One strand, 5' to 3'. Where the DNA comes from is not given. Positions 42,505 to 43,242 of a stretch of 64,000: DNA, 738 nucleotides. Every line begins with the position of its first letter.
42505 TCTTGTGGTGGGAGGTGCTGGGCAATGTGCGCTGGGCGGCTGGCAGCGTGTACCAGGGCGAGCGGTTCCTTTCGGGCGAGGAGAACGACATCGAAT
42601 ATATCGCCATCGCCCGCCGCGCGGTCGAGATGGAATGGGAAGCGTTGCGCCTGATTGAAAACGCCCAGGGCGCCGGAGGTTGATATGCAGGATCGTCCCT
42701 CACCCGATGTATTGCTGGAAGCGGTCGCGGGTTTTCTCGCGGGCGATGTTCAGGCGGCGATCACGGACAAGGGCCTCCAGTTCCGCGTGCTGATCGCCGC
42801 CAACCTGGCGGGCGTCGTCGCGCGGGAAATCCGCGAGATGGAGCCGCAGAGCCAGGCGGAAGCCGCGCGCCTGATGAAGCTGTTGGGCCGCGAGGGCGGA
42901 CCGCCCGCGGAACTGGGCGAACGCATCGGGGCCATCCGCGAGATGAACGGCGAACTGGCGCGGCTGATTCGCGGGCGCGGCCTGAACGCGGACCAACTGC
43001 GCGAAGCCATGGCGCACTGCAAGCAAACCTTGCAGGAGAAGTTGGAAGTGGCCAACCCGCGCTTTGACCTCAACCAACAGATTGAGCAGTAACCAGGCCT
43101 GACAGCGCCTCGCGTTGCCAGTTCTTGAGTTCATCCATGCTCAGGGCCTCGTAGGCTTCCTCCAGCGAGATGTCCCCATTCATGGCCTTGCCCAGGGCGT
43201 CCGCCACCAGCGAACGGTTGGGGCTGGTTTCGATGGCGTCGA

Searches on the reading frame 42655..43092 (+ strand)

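Call 24: search_protein_families(library=pfam, max_evalue=1e-8, proteins=[window:42655-43092:+])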
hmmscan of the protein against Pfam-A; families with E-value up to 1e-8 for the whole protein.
window:42655-43092:+ (145 aa): 1 family
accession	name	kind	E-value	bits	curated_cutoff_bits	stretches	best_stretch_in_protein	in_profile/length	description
PF19802.4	DUF6285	-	1.7e-15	57.9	28.1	1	38-137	4-91/91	Domain of unknown function (DUF6285)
